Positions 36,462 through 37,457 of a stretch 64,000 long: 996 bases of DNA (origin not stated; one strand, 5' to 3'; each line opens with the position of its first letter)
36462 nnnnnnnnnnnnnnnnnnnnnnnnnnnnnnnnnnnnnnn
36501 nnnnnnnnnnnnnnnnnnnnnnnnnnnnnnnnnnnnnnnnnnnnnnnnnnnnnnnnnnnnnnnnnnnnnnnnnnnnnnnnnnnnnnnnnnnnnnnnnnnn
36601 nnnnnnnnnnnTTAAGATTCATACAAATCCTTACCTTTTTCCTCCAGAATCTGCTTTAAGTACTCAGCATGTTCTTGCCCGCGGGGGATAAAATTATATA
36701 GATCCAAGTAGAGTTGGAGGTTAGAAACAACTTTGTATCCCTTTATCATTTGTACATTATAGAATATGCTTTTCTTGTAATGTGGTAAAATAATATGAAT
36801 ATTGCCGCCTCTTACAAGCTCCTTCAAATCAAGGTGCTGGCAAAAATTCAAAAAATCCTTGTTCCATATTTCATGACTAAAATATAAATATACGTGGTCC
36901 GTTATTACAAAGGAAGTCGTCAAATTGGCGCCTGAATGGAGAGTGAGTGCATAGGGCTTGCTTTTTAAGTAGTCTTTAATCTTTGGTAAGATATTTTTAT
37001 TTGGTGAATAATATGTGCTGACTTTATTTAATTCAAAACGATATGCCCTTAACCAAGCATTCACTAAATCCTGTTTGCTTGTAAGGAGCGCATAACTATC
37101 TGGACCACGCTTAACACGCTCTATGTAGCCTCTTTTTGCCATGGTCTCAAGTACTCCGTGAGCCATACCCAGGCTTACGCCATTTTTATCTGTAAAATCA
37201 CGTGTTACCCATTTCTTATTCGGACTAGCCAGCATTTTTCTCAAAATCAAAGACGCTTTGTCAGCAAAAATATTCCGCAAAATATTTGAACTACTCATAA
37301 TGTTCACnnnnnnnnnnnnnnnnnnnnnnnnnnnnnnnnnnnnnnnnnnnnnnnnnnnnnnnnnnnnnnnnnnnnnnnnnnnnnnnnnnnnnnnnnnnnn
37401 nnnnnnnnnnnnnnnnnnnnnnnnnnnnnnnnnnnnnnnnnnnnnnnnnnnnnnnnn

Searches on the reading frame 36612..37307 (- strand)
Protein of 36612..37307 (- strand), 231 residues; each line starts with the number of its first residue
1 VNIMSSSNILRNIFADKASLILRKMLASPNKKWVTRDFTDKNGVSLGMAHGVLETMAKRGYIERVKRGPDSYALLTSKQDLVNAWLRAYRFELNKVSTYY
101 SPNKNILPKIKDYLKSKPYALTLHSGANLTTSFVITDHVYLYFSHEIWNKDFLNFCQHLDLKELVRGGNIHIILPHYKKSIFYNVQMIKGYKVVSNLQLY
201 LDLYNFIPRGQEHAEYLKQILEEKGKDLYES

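Call 3: search_protein_families(library=pfam, proteins=[window:36612-37307:-], max_evalue=1)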
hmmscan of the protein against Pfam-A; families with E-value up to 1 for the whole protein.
window:36612-37307:- (231 aa): 1 family
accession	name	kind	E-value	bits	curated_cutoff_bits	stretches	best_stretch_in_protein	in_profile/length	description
PF09952.14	AbiEi_2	-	5.4e-06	27.2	21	1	75-219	2-139/143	Transcriptional regulator, AbiEi antitoxin, Type IV TA system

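Call 4: search_protein_families(library=padloc, proteins=[window:36612-37307:-], max_evalue=1)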
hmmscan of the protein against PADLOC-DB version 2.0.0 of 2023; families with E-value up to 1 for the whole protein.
window:36612-37307:- (231 aa): 2 families
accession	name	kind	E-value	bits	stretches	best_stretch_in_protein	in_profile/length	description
PDLC04368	PDC-M05A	-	0.021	12.7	1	4-68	1-65/201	-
PDLC02228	AbiEi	-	0.06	10.6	1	38-68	41-71/216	AbiEi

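Call 5: search_protein_families(library=ncbifam, proteins=[window:36612-37307:-], max_evalue=1)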
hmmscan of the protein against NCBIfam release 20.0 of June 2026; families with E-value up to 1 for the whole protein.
window:36612-37307:- (231 aa): 1 family
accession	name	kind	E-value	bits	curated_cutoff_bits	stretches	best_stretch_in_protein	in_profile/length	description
TIGR04176.1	MarR_EPS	equivalog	0.073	13.1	88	1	21-63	9-49/105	MarR family EPS-associated transcriptional regulator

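Call 16: search_solved_structures(query=window:36612-37298:-, max_evalue=10, show_alignments=2)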
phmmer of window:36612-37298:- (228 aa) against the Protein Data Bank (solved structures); distinct sequences matched with E-value up to 10: 4.
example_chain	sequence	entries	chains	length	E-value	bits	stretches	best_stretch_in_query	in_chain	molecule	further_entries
3a4w_A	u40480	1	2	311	0.19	14.6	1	9-64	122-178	Chitinase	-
2dsk_A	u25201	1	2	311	0.24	14.2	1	12-64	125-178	chitinase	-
3a4x_A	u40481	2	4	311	0.26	14.1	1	21-64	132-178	Chitinase | Putative chitinase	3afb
9myp_A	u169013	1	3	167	0.43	13.4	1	20-78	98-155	HORMA domain-containing protein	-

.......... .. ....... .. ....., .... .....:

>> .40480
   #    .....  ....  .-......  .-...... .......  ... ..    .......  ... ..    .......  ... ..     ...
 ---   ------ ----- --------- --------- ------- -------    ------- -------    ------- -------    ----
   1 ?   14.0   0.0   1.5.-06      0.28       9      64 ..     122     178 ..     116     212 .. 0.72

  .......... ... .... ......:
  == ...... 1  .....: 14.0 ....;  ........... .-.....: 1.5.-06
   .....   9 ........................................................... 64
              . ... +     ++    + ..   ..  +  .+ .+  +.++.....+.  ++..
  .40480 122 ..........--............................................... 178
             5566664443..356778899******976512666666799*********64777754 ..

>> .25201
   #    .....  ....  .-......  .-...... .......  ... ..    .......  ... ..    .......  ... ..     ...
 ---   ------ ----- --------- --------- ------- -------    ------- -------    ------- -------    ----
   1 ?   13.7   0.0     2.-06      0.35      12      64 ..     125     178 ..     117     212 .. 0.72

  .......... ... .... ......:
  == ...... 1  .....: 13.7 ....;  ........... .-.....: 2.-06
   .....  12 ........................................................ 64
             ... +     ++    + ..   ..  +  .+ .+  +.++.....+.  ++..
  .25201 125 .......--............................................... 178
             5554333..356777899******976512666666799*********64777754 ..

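Call 23: find_homologous_proteins(query=window:36612-37298:-, max_evalue=0.001)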
Query window:36612-37298:- (228 aa): 1241 proteins with E <= 0.001 among 1787 candidates; the best 120 are listed.
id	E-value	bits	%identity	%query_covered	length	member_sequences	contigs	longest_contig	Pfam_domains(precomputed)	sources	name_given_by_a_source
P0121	4.1e-149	512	100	100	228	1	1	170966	PF09952.15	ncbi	ncbi:MAG: type IV toxin-antitoxin system AbiEi family antitoxin [bacterium]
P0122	7.1e-128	443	85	100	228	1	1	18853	PF09952.15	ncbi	ncbi:MAG: type IV toxin-antitoxin system AbiEi family antitoxin [bacterium]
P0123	2.7e-119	415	81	100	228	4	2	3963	PF09952.15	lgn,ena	-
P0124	1.3e-118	412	82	100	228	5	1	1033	PF09952.15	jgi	-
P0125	6.1e-117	407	83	97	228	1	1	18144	PF09952.15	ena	-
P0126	4.2e-116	404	80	100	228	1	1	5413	PF09952.15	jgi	-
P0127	1.0e-114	400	78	100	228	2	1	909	PF09952.15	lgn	-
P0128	1.4e-111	389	79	96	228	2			PF09952.15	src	-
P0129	2.8e-111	388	76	100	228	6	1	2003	PF09952.15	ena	-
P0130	3.9e-111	388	75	100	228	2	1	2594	PF09952.15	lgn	-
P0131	5.3e-110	384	76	100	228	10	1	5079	PF09952.15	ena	-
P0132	2.5e-109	382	75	100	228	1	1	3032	PF09952.15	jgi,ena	-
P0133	2.9e-109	382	76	97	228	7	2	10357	PF09952.15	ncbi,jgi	jgi:hypothetical protein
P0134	5.4e-109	381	76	100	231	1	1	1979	PF09952.15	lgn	-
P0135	9.6e-109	380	75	100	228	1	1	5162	PF09952.15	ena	-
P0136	1.0e-108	380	76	97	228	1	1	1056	PF09952.15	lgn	-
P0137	1.4e-108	380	75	100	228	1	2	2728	PF09952.15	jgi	jgi:hypothetical protein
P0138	1.7e-106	373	73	100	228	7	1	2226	PF09952.15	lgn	-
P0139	1.7e-106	373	75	96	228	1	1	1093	PF09952.15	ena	-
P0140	1.7e-106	373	72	100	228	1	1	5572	PF09952.15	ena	-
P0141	2.3e-106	372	75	96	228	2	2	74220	PF09952.15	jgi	jgi:hypothetical protein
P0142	3.9e-106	372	72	100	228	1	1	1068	PF09952.15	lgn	-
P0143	4.3e-106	372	72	100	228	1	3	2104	PF09952.15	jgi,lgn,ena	-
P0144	4.9e-106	371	72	100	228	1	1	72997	PF09952.15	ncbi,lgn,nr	ncbi:MAG: type IV toxin-antitoxin system AbiEi family antitoxin [Candidatus Omnitrophota bacterium]|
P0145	8.2e-106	371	72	100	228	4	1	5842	PF09952.15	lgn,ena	-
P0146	3.9e-105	368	75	97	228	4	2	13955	PF09952.15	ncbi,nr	ncbi:MAG: type IV toxin-antitoxin system AbiEi family antitoxin [Candidatus Omnitrophica bacterium]|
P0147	4.0e-105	368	72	100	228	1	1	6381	PF09952.15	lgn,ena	-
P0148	4.1e-105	368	75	96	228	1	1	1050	PF09952.15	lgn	-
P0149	4.5e-105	368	71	100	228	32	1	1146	PF09952.15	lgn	-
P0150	4.7e-105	368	72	100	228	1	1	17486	PF09952.15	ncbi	-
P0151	6.6e-105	368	72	100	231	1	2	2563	PF09952.15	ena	-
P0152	1.0e-104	367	73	97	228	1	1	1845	PF09952.15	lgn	-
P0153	2.2e-104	366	74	96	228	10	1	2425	PF09952.15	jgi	jgi:hypothetical protein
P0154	2.2e-104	366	74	96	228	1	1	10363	PF09952.15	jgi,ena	-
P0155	3.1e-104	365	74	97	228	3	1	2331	PF09952.15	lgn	-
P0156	3.1e-104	365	74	97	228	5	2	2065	PF09952.15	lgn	-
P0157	3.5e-104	365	72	100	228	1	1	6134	PF09952.15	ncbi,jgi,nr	ncbi:MAG: hypothetical protein EHM45_13805 [Desulfobacteraceae bacterium]|nr:MAG: hypothetical prote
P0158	6.0e-104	364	71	100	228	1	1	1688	PF09952.15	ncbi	-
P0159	1.2e-103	364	73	97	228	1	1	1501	PF09952.15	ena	-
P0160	1.3e-103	363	72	100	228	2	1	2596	PF09952.15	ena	-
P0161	1.5e-103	363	70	100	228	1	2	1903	PF09952.15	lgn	-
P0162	1.9e-103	363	73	97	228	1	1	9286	PF09952.15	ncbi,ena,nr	ncbi:MAG: hypothetical protein ISS45_10270 [Candidatus Omnitrophica bacterium]|nr:hypothetical prote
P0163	3.0e-103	362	75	97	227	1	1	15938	PF09952.15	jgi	jgi:hypothetical protein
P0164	5.7e-103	361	72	97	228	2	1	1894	PF09952.15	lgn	-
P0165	6.1e-103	361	73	96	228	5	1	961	PF09952.15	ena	-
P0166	6.2e-103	361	71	100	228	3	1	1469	PF09952.15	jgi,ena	-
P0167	6.5e-103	361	70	100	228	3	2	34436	PF09952.15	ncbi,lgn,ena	-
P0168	6.5e-103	361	72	100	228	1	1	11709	PF09952.15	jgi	-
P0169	7.8e-103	361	74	96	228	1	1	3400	PF09952.15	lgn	-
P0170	8.8e-103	361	72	100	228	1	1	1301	PF09952.15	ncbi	-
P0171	1.2e-102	360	71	97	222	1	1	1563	PF09952.15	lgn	-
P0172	1.3e-102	360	70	100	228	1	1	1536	PF09952.15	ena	-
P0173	1.9e-102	360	73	97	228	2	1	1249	PF09952.15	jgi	jgi:hypothetical protein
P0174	2.8e-102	359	71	99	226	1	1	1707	PF09952.15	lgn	-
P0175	2.9e-102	359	73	97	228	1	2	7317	PF09952.15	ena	-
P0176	3.2e-102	359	72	100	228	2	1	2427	PF09952.15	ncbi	-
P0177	3.5e-102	359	72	100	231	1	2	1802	PF09952.15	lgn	-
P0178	4.9e-102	358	73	96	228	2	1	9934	PF09952.15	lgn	-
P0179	5.6e-102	358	71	96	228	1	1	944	PF09952.15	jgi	-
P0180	5.9e-102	358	71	97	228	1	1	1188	PF09952.15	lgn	-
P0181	6.8e-102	358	76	92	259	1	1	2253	PF09952.15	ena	-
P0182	7.3e-102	358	73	96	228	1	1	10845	PF09952.15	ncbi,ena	-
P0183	8.8e-102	357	72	96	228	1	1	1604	PF09952.15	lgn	-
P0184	9.8e-102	357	69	100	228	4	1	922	PF09952.15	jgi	-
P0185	1.9e-101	356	70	96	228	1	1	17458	PF09952.15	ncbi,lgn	-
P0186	3.4e-101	355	69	100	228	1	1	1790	PF09952.15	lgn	-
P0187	4.5e-101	355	73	96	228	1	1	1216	PF09952.15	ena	-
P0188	5.1e-101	355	72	97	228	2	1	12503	PF09952.15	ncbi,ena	-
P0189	6.0e-101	355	72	96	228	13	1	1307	PF09952.15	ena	-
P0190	6.2e-101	355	73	97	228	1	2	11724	PF09952.15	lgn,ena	-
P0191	6.3e-101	355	71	97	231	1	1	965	PF09952.15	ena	-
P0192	6.4e-101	355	71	100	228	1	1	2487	PF09952.15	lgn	-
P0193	7.8e-101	354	69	100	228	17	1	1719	PF09952.15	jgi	-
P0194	8.1e-101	354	71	97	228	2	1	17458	PF09952.15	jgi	jgi:hypothetical protein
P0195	9.4e-101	354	72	96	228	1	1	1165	PF09952.15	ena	-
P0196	1.0e-100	354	71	97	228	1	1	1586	PF09952.15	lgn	-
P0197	1.3e-100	354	71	96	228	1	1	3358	PF09952.15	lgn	-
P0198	1.7e-100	353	69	99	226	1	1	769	PF09952.15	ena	-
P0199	1.8e-100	353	70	100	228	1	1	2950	PF09952.15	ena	-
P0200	1.8e-100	353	71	96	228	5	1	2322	PF09952.15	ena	-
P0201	2.0e-100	353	70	96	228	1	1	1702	PF09952.15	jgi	jgi:hypothetical protein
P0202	2.1e-100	353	72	96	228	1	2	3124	PF09952.15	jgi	jgi:hypothetical protein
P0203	2.6e-100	353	70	96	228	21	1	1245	PF09952.15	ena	-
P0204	2.8e-100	353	70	97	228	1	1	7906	PF09952.15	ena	-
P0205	4.0e-100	352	71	96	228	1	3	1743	PF09952.15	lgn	-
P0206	4.4e-100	352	70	97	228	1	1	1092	PF09952.15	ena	-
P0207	4.7e-100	352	71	100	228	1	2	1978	PF09952.15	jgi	jgi:hypothetical protein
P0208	5.4e-100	352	72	97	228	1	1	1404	PF09952.15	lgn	-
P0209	5.5e-100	352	72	96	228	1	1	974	PF09952.15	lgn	-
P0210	5.8e-100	351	71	96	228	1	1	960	PF09952.15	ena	-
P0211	9.3e-100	351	70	97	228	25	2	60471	PF09952.15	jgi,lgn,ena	-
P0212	9.6e-100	351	71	97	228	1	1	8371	PF09952.15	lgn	-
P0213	1.1e-99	351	72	96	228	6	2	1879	PF09952.15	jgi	jgi:DNA-binding PadR family transcriptional regulator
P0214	1.1e-99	351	71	96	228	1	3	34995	PF09952.15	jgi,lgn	-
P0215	1.1e-99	351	68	100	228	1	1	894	PF09952.15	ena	-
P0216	1.1e-99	351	70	96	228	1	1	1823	PF09952.15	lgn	-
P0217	1.5e-99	350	70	96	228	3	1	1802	PF09952.15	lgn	-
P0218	1.5e-99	350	68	100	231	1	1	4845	PF09952.15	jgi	-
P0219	1.6e-99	350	70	96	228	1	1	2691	PF09952.15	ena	-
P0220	1.8e-99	350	70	96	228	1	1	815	PF09952.15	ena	-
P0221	1.9e-99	350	71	97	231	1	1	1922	PF09952.15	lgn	-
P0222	2.4e-99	349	70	96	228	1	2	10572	PF09952.15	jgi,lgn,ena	-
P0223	2.9e-99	349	70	95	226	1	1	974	PF09952.15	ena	-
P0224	3.5e-99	349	70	96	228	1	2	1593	PF09952.15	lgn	-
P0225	4.0e-99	349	70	96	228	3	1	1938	PF09952.15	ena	-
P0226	4.3e-99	349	70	96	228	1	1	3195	PF09952.15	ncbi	-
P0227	4.5e-99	349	68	98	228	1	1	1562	PF09952.15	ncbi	-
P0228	4.9e-99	348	73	97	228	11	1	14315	PF09952.15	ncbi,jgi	ncbi:MAG: type IV toxin-antitoxin system AbiEi family antitoxin [Smithellaceae bacterium]|jgi:hypoth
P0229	5.8e-99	348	70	96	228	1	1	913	PF09952.15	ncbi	-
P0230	7.0e-99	348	70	97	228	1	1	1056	PF09952.15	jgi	jgi:hypothetical protein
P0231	8.3e-99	348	70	96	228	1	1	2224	PF09952.15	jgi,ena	-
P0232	8.4e-99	348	69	97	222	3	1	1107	PF09952.15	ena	-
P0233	9.3e-99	348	68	100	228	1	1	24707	PF09952.15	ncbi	ncbi:type IV toxin-antitoxin system AbiEi family antitoxin [Chlamydiota bacterium]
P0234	1.0e-98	347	71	96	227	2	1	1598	PF09952.15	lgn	-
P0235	1.2e-98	347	70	96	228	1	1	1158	PF09952.15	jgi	-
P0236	1.3e-98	347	69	100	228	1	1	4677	PF09952.15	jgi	jgi:hypothetical protein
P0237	1.6e-98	347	69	97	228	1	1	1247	PF09952.15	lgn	-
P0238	1.7e-98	347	70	97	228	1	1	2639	PF09952.15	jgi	-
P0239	2.4e-98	346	68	99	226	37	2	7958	PF09952.15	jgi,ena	-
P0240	3.5e-98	346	68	97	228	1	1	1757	PF09952.15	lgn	-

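Call 34: predict_structure(alignment_id=A2)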
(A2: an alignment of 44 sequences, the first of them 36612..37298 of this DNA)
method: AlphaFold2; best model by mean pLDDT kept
length: 228 residues; sequences in the alignment: 44
mean_pLDDT: 60.2   pTM: 0.47
mean pLDDT of the five models: 60.2, 57.4, 56.4, 55.3, 53.6
residues with pLDDT >= 90: 0; 70-90: 82; 50-70: 73; < 50: 73
segments of 3 or more residues with pLDDT < 50: 1-13, 120-132, 175-215, 225-228
pLDDT, mean of each block of 10 residues (from residue 1): 29 56 78 79 74 76 69 66 54 77 80 64 41 62 67 84 66 50 42 39 32 51 47
secondary structure, 60 per line:
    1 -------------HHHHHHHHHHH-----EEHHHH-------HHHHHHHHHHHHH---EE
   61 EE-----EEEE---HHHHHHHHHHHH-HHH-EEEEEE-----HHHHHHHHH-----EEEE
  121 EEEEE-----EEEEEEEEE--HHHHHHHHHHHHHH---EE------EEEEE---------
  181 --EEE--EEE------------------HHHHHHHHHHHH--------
elements in order: H14-24 H32-35 H43-55 E59-62 E68-71 H75-86 E92-97 H103-111 E117-125 E131-139 H142-155 E167-171 E183-185 E188-190 H209-220

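Call 70: fold_search(model_id=the predicted structure, library=pdb)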
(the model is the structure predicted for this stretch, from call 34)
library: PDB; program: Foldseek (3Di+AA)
matches with E <= 10: 1410; with E <= 0.001: 0
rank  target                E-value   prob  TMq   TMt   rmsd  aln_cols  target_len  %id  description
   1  3cuq_C                2.0e-02  0.87  0.25  0.32  17.3       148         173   14  Integrated structural and functional model of the human ESCRT-II complex (released 2008-11-04)
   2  3mq0_B                2.5e-02  0.77  0.21  0.20   9.6       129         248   17  Crystal Structure of Agobacterium tumefaciens repressor BlcR (released 2011-03-30)
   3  3r4k_A                2.9e-02  0.96  0.23  0.21   9.4       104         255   17  Crystal structure of a putative ICLR transcriptional regulator (TM1040_3717) from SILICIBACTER SP. TM1040 at 2.46 A re (released 2011-04-13)
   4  3r4k_D                3.9e-02  0.91  0.22  0.20   9.2       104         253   18  Crystal structure of a putative ICLR transcriptional regulator (TM1040_3717) from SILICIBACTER SP. TM1040 at 2.46 A re (released 2011-04-13)
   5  3o6b_D                4.4e-02  0.99  0.23  0.67   3.2        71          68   24  A Dual E3 Mechanism for Rub1 Ligation to Cdc53: Dcn1(P)-Cdc53(WHB) low resolution (released 2010-09-15)
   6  9e6a_D                4.4e-02  0.44  0.27  0.25  15.1       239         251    9  Pseudomonas putida KT2440 IclR-type transcription factor (PP_2609) (released 2025-11-12)
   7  3j6d_Y                4.4e-02  0.25  0.20  0.24  10.2       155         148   12  Model of the PrgH-PrgK periplasmic rings (released 2015-01-14)
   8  2g7u_C                4.7e-02  0.85  0.23  0.21   8.2       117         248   14  2.3 A structure of putative catechol degradative operon regulator from Rhodococcus sp. RHA1 (released 2006-04-04)
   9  3cta                  4.7e-02  0.80  0.24  0.28  13.5       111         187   21  Crystal structure of riboflavin kinase from Thermoplasma acidophilum (released 2008-04-29)
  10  2g7u_A                6.1e-02  0.72  0.23  0.21   7.8       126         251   15  2.3 A structure of putative catechol degradative operon regulator from Rhodococcus sp. RHA1 (released 2006-04-04)
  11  2xro_B                6.5e-02  0.89  0.23  0.22  10.2       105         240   16  Crystal structure of TtgV in complex with its DNA operator (released 2010-12-01)
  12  8eju_A                6.5e-02  0.89  0.25  0.23  11.1       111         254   15  The crystal structure of Pseudomonas putida PcaR (released 2024-03-20)
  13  3r4k_B                6.5e-02  0.80  0.23  0.21  10.8       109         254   20  Crystal structure of a putative ICLR transcriptional regulator (TM1040_3717) from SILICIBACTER SP. TM1040 at 2.46 A re (released 2011-04-13)
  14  3o6b_H                7.3e-02  0.97  0.20  0.59   3.7        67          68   19  A Dual E3 Mechanism for Rub1 Ligation to Cdc53: Dcn1(P)-Cdc53(WHB) low resolution (released 2010-09-15)
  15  9e6a_B                7.3e-02  0.38  0.27  0.26  14.9       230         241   12  Pseudomonas putida KT2440 IclR-type transcription factor (PP_2609) (released 2025-11-12)
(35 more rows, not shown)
